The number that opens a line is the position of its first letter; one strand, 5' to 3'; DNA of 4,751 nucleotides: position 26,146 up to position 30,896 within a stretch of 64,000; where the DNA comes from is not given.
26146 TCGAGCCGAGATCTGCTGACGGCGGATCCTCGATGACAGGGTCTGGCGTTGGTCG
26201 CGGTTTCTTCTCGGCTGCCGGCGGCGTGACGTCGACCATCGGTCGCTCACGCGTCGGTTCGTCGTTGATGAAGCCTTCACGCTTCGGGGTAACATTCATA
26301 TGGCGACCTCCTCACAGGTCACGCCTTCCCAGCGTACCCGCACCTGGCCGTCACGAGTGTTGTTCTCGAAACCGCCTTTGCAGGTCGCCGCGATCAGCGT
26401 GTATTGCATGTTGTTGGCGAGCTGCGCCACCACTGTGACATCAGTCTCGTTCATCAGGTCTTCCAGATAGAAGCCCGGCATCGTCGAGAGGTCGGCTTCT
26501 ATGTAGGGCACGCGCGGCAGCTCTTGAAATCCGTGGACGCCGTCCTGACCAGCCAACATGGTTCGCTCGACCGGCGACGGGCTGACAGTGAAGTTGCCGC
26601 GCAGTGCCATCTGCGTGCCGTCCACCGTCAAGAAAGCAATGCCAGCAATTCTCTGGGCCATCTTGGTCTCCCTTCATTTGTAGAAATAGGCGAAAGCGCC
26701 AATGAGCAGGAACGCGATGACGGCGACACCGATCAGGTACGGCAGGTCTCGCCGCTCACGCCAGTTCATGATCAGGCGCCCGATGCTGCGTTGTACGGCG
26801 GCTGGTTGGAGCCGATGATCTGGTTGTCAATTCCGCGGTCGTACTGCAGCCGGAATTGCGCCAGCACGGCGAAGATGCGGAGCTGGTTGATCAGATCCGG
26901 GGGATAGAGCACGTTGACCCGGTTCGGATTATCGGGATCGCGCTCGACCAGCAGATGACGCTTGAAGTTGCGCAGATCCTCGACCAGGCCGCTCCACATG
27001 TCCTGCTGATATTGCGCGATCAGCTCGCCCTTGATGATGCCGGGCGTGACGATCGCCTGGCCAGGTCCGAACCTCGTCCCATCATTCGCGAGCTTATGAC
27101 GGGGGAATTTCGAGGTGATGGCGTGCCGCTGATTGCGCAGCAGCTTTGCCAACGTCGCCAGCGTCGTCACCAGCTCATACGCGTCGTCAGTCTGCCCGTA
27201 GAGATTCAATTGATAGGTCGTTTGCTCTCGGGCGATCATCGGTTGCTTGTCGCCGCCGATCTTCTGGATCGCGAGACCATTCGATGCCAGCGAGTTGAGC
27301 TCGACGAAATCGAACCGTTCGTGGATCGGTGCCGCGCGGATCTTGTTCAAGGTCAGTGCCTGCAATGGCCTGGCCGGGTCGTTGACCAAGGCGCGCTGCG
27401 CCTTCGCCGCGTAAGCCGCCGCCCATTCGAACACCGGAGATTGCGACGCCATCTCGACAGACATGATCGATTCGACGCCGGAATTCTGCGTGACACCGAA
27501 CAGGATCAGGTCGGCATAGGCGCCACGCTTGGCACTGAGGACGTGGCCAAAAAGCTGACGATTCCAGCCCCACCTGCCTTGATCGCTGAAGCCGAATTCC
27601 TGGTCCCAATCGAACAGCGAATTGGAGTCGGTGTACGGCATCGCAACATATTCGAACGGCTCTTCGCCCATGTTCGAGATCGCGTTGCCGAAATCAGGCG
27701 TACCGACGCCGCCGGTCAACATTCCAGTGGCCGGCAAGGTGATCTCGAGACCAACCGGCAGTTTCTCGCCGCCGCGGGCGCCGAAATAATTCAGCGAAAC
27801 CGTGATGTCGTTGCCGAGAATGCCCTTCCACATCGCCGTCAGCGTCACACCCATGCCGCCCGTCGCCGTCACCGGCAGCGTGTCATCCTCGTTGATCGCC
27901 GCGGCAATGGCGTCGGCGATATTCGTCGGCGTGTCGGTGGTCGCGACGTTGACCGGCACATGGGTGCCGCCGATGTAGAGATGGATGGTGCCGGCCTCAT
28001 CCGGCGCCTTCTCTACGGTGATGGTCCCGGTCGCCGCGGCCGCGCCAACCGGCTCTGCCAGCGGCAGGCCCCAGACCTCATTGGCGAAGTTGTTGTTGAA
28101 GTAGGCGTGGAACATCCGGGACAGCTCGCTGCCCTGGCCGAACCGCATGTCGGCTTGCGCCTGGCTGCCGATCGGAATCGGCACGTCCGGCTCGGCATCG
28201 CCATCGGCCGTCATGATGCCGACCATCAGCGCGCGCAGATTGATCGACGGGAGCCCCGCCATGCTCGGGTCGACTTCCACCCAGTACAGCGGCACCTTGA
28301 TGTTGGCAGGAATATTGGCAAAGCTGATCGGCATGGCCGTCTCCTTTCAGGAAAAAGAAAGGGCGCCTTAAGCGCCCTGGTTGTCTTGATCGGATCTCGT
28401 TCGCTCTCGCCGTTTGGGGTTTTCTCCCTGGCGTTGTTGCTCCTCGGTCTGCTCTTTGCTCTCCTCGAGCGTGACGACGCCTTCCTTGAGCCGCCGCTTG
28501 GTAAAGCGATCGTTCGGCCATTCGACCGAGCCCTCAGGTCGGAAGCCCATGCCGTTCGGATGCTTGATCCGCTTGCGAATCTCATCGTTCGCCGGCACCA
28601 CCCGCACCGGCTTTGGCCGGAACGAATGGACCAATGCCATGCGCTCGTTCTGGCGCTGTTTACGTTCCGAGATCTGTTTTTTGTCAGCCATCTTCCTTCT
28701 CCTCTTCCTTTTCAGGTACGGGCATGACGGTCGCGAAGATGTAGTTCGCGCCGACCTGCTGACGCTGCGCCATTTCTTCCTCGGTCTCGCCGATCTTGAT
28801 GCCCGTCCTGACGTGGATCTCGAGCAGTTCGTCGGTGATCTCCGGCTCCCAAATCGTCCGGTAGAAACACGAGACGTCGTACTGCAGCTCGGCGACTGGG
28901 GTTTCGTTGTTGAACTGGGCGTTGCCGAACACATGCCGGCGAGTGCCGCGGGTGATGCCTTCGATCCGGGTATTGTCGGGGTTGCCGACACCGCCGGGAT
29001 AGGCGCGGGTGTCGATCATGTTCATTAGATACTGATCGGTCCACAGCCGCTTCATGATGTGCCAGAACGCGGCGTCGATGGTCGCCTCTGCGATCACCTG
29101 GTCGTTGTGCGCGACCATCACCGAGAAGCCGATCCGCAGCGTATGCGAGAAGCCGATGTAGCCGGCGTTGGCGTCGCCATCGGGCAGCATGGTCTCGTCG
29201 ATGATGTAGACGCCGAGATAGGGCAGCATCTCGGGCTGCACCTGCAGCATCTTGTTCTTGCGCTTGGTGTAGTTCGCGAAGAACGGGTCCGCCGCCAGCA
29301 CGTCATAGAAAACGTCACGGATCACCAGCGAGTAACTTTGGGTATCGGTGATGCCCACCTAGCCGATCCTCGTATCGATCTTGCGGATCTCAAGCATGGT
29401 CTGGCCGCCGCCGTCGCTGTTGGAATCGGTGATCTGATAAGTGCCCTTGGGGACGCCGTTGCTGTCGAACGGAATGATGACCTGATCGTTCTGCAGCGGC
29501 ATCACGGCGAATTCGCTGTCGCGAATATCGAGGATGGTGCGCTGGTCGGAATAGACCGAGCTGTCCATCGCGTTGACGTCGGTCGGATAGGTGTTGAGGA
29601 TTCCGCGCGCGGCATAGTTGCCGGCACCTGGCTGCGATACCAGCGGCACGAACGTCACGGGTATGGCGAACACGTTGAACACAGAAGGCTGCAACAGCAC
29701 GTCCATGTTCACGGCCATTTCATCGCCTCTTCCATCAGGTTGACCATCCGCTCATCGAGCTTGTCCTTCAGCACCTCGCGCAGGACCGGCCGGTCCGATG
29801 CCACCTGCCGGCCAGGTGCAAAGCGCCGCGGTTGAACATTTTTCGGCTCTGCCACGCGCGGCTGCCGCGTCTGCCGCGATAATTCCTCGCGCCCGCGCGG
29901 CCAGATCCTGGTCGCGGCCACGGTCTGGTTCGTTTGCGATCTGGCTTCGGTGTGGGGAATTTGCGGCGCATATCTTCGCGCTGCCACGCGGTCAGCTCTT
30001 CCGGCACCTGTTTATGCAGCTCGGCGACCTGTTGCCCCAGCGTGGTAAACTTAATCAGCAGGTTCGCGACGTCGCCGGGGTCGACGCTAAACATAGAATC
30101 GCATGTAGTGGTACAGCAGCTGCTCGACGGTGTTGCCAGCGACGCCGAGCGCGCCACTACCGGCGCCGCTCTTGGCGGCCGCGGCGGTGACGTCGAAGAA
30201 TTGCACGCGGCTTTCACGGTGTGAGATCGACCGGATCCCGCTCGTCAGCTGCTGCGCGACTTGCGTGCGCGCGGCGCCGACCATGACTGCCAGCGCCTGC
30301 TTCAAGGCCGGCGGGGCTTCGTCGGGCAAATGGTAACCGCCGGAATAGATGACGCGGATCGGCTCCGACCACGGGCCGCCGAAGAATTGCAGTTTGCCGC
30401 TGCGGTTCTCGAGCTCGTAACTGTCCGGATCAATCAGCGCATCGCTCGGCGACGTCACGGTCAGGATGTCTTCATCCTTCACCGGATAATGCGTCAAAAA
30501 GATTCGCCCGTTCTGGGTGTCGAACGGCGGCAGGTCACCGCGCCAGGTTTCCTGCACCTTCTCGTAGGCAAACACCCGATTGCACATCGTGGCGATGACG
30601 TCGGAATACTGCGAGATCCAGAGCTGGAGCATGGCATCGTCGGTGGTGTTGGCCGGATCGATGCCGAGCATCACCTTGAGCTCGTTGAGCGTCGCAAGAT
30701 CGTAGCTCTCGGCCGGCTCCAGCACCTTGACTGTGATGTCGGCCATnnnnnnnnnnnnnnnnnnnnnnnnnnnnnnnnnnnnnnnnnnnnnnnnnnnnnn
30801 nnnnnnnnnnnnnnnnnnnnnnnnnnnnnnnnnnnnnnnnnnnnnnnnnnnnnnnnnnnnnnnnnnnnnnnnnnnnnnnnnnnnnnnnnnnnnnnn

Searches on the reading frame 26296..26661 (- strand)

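Call 9: search_protein_families(library=phrogs, proteins=[window:26296-26661:-], max_evalue=0.001)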
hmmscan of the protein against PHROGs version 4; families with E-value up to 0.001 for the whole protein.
window:26296-26661:- (121 aa): 1 family
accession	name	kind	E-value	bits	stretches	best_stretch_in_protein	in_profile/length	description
phrog_185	-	tail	2.6e-22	80.1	1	1-118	1-118/119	tail tube protein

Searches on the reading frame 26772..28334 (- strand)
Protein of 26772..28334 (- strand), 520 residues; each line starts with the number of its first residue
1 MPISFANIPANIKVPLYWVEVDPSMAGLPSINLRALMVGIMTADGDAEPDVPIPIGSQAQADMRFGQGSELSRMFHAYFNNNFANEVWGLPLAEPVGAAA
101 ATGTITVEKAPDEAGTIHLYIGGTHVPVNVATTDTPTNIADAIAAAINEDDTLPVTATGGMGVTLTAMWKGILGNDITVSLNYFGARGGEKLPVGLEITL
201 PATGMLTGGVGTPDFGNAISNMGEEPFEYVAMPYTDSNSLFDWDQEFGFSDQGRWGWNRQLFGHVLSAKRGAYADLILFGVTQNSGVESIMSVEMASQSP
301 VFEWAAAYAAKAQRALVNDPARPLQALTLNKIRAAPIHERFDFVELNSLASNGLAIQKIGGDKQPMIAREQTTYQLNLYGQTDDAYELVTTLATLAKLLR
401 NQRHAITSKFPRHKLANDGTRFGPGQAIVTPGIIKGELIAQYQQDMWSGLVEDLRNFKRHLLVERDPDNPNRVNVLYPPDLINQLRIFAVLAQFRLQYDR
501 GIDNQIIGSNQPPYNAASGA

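Call 9: search_protein_families(library=phrogs, proteins=[window:26772-28334:-], max_evalue=0.001)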
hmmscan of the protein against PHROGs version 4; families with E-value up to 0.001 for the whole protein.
window:26772-28334:- (520 aa): 4 families
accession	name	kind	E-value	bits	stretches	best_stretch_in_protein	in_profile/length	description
phrog_165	-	tail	2.3e-157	525.4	1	1-496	1-493/493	tail sheath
phrog_11048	-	tail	1.3e-51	175.4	1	340-496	2-157/157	tail sheath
phrog_5292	-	tail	1.1e-23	84.7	1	3-126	2-126/129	tail sheath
phrog_9609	-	unknown function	7.6e-19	68.8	1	451-499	1-49/53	-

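Call 34: search_dna_similar(query=window:26772-28334:-, collection=phages, mode=protein, max_rows=15)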
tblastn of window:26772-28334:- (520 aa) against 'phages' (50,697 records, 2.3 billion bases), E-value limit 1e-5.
Records with a match: 186; places in all: 188; records where one place covers at least 80% of the query: 179.
Best place of each record, by identity: <60% 186.
By first word of the organism name: Ralstonia 99; Vibrio 13; Escherichia 10; Yersinia 8; Shigella 7; Salmonella 7; Enterobacteria 6; Burkholderia 5; Rhizobium 4; Bordetella 3; and 20 more.
By host as written in the record: Ralstonia solanacearum 70; - 12; Vibrio sp. 9; Escherichia coli 6; Ralstonia solanacearum Race 3, Biovar 1 6; Salmonella enterica subsp. enterica serovar Typhimurium 4; Yersinia pestis EV76-CN 4; Bordetella bronchiseptica 3; and 64 more.
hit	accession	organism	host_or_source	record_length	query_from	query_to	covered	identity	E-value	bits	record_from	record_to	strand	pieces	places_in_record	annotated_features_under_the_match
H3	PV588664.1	Paraburkholderia phage IPK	Paraburkholderia caledonica Bk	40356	1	498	96%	45.1%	5e-104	348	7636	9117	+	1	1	record has no annotation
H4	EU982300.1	Pseudomonas phage DVM-2008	Pseudomonas fluorescens Q8r1-96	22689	1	499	96%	43.3%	8e-98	330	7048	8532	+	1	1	tail sheath protein | hypothetical bacteriophage protein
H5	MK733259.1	Yersinia phage YeP1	Yersinia enterocolitica ...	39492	3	502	96%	43.1%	2e-99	334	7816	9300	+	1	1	tail sheath protein | hypothetical protein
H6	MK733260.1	Yersinia phage YeP2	Yersinia enterocolitica ...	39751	3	502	96%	43.1%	2e-99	334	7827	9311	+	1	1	tail sheath protein | hypothetical protein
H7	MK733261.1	Yersinia phage YeP3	Yersinia enterocolitica QH2012-y91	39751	3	502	96%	43.1%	2e-99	334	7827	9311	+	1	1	tail sheath protein | hypothetical protein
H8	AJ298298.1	Enterobacteria phage phiP27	E. coli ONT:H- strain 2771/97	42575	1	498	96%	42.9%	2e-100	338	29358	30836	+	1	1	putative sheath protein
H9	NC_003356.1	Enterobacteria phage phiP27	Escherichia coli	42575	1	498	96%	42.9%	2e-100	338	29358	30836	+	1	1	tail sheath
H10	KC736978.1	Shigella phage SfII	Shigella flexneri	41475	1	499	96%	42.8%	2e-96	326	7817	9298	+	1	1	tail sheath protein | hypothetical protein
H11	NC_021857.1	Shigella phage SfII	Shigella flexneri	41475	1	499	96%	42.8%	2e-96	326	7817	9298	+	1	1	tail sheath | DUF2635 domain-containing protein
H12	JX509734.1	Enterobacteria phage SfI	Shigella flexneri serotype 1a strain 019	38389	1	499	96%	42.6%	4e-97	328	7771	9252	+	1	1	tail sheath protein | hypothetical protein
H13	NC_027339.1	Enterobacteria phage SfI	Shigella flexneri serotype 1a strain 019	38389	1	499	96%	42.6%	4e-97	328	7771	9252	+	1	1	tail sheath | DUF2635 domain-containing protein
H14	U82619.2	Enterobacteria phage SfV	-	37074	1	499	96%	42.6%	6e-96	324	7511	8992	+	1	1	orf11: tail sheath protein | orf10: unknown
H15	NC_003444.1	Enterobacteria phage SfV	Shigella flexneri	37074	1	499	96%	42.6%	6e-96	324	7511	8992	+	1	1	tail sheath | DUF2635 domain-containing protein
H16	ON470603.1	Escherichia phage vB_EcoM-720R4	Escherichia coli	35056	1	499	96%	42.4%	5e-97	327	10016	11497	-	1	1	tail sheath protein | hypothetical protein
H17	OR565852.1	Citrobacter phage phiNP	Citrobacter rodentium DBS100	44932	1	497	96%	42.6%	4e-102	342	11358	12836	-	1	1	tsp: tail sheath protein | DUF2635 domain-containing protein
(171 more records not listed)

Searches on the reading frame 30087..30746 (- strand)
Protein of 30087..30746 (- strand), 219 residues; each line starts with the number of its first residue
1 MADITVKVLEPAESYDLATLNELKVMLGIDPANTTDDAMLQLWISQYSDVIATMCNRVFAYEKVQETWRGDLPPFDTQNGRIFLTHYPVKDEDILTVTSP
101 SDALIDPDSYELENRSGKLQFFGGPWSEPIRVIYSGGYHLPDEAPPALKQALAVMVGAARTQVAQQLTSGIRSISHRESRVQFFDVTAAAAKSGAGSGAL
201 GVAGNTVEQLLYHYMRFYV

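Call 9: search_protein_families(library=phrogs, proteins=[window:30087-30746:-], max_evalue=0.001)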
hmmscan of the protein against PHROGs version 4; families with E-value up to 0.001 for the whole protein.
window:30087-30746:- (219 aa): 1 family
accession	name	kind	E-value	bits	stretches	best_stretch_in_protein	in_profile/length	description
phrog_442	-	connector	2.4e-17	64.1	1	11-188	81-247/270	head-tail adaptor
